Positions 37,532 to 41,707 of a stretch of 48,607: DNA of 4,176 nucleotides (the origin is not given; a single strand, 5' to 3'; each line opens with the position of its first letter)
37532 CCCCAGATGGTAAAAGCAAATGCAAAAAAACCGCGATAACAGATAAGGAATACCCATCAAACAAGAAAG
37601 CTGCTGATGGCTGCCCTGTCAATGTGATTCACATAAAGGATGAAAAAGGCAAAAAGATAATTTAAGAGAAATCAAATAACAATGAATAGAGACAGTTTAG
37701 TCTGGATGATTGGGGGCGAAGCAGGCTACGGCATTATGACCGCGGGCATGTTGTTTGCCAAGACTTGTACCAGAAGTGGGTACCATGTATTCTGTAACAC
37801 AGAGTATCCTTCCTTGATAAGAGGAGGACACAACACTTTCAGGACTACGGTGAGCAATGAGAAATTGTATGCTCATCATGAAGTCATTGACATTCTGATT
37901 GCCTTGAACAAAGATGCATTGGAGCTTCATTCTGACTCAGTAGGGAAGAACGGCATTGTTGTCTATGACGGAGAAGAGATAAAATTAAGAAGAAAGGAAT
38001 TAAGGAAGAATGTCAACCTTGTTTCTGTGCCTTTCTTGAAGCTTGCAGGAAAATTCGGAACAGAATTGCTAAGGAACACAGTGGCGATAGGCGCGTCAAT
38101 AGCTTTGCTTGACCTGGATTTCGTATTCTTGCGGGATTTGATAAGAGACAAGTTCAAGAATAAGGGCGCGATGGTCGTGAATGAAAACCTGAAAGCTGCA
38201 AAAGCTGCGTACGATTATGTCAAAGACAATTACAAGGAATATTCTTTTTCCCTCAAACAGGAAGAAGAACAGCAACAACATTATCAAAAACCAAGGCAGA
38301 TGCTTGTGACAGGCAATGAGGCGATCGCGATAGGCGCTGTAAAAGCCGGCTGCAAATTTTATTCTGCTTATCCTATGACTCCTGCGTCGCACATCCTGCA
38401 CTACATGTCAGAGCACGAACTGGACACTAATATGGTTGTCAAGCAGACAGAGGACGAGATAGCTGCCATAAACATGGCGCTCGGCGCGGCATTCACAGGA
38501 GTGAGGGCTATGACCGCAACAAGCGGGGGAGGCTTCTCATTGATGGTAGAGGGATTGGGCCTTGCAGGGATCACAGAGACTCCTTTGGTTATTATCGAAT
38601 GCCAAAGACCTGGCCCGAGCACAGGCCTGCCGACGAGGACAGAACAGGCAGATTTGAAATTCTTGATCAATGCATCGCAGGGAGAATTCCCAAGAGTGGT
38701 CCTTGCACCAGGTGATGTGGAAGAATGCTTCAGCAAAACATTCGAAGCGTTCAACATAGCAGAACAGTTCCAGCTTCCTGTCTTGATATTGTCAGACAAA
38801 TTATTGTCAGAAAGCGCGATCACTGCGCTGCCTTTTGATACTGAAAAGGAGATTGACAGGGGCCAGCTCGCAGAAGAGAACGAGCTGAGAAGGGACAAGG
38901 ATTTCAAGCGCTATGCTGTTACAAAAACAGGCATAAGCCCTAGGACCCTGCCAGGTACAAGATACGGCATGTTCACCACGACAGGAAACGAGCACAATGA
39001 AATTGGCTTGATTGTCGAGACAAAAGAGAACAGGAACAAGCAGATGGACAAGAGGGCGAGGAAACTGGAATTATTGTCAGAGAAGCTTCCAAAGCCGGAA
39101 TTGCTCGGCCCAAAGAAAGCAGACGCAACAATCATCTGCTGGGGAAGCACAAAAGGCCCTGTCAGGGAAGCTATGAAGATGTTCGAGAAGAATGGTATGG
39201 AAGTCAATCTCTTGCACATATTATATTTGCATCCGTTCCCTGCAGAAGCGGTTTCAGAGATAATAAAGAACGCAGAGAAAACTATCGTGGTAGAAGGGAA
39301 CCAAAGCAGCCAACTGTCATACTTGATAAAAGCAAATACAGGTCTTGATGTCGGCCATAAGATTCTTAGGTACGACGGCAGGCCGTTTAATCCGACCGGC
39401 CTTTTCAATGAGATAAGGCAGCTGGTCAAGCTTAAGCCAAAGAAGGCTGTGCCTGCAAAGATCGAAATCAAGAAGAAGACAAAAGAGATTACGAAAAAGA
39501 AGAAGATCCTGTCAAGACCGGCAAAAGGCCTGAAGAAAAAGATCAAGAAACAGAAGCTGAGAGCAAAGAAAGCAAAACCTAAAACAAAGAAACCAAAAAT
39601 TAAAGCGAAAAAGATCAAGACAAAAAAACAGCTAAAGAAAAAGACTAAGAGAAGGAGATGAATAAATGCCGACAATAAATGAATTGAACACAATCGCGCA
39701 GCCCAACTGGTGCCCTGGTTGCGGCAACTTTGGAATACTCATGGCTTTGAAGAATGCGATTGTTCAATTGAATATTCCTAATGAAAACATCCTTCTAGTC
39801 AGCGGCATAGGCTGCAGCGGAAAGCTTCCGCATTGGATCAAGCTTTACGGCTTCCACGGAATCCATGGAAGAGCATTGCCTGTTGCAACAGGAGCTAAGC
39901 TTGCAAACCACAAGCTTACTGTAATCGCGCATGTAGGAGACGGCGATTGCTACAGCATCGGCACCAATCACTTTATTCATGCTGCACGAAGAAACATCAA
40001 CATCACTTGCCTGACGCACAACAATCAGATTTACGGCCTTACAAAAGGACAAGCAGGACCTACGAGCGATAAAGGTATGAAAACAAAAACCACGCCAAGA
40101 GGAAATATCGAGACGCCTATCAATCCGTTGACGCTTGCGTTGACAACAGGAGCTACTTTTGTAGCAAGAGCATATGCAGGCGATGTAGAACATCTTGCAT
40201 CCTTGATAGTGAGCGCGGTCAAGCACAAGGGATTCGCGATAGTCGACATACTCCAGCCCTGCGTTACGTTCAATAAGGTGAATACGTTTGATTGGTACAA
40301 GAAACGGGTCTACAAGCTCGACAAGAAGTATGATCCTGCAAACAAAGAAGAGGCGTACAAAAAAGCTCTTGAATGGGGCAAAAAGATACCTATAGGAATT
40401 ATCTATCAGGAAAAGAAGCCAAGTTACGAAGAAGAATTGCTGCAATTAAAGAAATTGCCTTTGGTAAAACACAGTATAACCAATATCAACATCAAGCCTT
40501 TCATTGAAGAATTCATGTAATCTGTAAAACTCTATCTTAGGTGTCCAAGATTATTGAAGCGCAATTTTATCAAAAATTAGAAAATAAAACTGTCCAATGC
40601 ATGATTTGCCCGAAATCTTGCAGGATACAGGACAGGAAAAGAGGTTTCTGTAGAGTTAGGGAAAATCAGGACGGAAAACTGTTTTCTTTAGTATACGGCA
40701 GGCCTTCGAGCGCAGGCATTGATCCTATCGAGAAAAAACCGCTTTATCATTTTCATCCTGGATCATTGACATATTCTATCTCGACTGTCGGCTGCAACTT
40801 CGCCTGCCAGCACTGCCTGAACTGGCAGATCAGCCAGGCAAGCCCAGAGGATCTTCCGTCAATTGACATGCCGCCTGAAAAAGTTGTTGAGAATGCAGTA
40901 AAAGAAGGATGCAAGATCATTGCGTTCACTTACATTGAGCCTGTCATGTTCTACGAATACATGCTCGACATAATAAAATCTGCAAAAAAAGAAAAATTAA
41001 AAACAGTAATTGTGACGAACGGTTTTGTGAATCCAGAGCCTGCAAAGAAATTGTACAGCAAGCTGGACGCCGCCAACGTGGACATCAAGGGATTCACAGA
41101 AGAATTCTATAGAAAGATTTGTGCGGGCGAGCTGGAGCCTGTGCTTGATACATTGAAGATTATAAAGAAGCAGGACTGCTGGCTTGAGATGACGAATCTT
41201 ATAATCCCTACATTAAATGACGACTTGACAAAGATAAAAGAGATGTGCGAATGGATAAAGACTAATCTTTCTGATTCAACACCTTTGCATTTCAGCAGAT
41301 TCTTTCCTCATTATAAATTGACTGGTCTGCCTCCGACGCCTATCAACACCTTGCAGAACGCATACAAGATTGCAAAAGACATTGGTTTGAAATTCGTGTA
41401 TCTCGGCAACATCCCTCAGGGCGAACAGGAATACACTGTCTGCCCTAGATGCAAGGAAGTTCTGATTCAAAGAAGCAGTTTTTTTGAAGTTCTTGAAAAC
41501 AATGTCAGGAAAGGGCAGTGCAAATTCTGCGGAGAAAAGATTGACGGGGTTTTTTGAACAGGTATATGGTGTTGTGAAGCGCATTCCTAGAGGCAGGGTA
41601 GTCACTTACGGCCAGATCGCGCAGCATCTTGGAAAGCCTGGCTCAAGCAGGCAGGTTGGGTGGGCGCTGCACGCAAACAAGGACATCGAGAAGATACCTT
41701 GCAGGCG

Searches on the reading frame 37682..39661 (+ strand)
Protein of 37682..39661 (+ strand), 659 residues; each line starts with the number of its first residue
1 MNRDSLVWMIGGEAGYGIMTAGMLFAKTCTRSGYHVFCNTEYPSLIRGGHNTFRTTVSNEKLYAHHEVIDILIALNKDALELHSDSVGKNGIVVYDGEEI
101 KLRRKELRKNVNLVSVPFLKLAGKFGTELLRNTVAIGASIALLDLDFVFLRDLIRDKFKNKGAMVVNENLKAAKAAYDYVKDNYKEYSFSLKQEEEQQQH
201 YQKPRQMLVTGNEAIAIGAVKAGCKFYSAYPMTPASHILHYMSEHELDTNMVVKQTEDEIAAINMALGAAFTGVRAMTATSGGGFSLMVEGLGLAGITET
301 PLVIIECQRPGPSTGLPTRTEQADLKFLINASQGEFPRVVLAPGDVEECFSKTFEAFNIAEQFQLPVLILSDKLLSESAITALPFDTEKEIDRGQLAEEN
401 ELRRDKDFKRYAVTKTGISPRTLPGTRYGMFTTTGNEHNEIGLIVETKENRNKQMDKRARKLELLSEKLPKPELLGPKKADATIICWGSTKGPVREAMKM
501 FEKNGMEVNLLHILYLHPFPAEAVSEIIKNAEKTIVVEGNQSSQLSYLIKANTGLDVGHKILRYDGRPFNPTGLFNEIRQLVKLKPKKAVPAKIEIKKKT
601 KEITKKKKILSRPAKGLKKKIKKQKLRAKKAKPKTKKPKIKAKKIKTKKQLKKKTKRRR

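Call 14: search_protein_families(library=pfam, proteins=[window:37682-39661:+], max_evalue=0.001)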
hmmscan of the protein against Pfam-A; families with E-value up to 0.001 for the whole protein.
window:37682-39661:+ (659 aa): 5 families
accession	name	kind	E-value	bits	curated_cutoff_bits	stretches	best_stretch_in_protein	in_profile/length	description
PF01855.24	POR_N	-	2.5e-57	194.7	27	1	218-455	2-229/231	Pyruvate flavodoxin/ferredoxin oxidoreductase, thiamine diP-bdg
PF01558.24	POR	-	1.8e-34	119.8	27.4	1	14-178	1-173/173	Pyruvate ferredoxin/flavodoxin oxidoreductase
PF17147.9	PFOR_II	-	1.8e-11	44.7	27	1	480-553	1-78/102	Pyruvate:ferredoxin oxidoreductase core domain II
PF02780.25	Transketolase_C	-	2e-06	28.2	25.9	1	479-540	9-70/124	Transketolase, C-terminal domain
PF02776.23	TPP_enzyme_N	-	2.9e-06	27.5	26.8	1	210-318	2-107/119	Thiamine pyrophosphate enzyme, N-terminal TPP binding domain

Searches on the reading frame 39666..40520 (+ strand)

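Call 14: search_protein_families(library=pfam, proteins=[window:39666-40520:+], max_evalue=0.001)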
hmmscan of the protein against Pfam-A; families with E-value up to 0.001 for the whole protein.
window:39666-40520:+ (284 aa): 2 families
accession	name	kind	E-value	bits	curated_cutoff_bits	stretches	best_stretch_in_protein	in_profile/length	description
PF02775.26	TPP_enzyme_C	-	2.4e-34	118.8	21.9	1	48-195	2-151/151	Thiamine pyrophosphate enzyme, C-terminal TPP binding domain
PF12367.13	PFO_beta_C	-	2.3e-30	104.9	24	1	199-262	1-65/66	Pyruvate ferredoxin oxidoreductase beta subunit C terminal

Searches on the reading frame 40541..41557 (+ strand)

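Call 14: search_protein_families(library=pfam, proteins=[window:40541-41557:+], max_evalue=0.001)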
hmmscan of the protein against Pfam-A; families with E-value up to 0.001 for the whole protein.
window:40541-41557:+ (338 aa): 2 families
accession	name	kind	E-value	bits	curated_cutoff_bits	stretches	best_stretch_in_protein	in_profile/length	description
PF04055.27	Radical_SAM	-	1.4e-19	71.3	29.5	1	80-228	2-157/166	Radical SAM superfamily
PF13353.11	Fer4_12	-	2.4e-06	28.3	22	1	82-181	12-112/137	4Fe-4S single cluster domain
